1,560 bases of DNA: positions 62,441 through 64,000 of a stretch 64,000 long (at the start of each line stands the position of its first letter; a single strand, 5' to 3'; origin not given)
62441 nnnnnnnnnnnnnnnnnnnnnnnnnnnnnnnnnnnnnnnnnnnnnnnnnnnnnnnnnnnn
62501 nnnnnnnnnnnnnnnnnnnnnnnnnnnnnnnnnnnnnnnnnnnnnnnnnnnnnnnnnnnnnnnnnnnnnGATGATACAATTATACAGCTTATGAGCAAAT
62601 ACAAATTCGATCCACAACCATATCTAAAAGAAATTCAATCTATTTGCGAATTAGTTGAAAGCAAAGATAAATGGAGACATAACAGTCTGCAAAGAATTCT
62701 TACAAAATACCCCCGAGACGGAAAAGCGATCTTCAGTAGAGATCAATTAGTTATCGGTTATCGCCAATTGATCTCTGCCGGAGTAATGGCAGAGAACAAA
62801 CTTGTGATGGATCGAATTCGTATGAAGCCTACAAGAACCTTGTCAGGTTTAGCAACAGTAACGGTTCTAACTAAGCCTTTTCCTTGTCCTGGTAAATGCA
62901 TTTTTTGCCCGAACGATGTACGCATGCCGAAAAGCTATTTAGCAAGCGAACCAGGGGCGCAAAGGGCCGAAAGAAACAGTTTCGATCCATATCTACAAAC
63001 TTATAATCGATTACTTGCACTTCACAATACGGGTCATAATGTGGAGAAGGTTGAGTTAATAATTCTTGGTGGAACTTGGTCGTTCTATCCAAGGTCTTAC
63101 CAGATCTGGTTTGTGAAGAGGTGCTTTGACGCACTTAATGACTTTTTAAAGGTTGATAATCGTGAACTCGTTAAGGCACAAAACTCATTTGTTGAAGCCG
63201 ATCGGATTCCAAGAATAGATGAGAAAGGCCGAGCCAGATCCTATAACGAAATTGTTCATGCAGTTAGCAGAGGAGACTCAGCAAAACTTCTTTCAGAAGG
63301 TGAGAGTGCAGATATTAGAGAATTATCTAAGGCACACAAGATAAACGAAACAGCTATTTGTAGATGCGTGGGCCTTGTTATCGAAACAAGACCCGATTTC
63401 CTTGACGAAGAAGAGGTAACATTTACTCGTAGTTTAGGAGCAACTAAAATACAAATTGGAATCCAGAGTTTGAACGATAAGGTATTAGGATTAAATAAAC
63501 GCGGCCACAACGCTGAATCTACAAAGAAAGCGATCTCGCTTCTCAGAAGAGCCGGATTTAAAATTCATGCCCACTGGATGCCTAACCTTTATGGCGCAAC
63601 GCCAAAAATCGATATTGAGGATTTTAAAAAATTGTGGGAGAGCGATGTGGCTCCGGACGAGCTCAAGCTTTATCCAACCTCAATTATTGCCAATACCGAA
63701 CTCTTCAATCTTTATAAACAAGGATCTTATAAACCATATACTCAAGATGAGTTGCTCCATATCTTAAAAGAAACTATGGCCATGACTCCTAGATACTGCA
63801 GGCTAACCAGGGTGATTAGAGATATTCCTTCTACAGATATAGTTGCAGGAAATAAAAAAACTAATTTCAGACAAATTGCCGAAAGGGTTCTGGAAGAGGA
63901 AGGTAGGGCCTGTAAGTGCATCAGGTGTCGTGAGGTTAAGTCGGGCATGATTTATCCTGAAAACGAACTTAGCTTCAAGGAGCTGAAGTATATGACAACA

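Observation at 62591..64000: Bacterial ELP3 homologue (radical-SAM tRNA wobble-uridine modification enzyme) hidden from the ORF track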

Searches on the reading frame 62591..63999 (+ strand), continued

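Call 79: find_encoding_contigs(protein=P0006, flank=3000, max_places=1)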
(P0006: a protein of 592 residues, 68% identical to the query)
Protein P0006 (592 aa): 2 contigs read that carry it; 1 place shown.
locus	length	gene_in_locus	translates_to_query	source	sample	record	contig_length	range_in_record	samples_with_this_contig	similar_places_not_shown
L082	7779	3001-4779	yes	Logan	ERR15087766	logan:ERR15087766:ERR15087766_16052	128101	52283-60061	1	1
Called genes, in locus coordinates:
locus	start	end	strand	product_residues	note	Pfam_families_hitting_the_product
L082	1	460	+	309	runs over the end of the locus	-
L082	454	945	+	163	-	PF13673:Acetyltransf_10, PF00583:Acetyltransf_1, PF13508:Acetyltransf_7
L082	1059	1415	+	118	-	-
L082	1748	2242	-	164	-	-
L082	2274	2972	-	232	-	PF13489:Methyltransf_23, PF05175:MTS (weak), PF13847:Methyltransf_31, PF08241:Methyltransf_11, PF08242:Methyltransf_12, PF13649:Methyltransf_25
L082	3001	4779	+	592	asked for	PF04055:Radical_SAM, PF16199:Radical_SAM_C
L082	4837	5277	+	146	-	PF02502:LacAB_rpiB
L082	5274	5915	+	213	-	PF00834:Ribul_P_3_epim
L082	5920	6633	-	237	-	-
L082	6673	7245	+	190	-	PF04542:Sigma70_r2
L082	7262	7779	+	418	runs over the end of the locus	PF09136:Glucodextran_B (weak)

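Call 80: find_encoding_contigs(protein=P0007, flank=3000, max_places=1)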
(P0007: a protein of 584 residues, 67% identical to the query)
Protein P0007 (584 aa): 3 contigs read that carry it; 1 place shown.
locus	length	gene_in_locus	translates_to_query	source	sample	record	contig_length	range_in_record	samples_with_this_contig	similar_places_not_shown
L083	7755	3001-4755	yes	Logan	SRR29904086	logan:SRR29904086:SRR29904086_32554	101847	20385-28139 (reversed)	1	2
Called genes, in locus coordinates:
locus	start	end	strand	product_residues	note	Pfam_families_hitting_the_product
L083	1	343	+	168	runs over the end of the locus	PF00583:Acetyltransf_1, PF13673:Acetyltransf_10 (weak), PF13508:Acetyltransf_7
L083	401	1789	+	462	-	PF00069:Pkinase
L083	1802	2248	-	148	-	-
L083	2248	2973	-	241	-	PF13489:Methyltransf_23, PF08241:Methyltransf_11, PF08242:Methyltransf_12 (weak), PF13649:Methyltransf_25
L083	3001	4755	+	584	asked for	PF04055:Radical_SAM, PF16199:Radical_SAM_C, PF00583:Acetyltransf_1 (weak)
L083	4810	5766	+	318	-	-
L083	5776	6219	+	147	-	PF02502:LacAB_rpiB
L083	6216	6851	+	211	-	PF00834:Ribul_P_3_epim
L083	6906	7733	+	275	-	PF00456:Transketolase_N, PF13292:DXP_synthase_N (weak), PF00676:E1_dh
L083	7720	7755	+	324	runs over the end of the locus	PF02779:Transket_pyr, PF02780:Transketolase_C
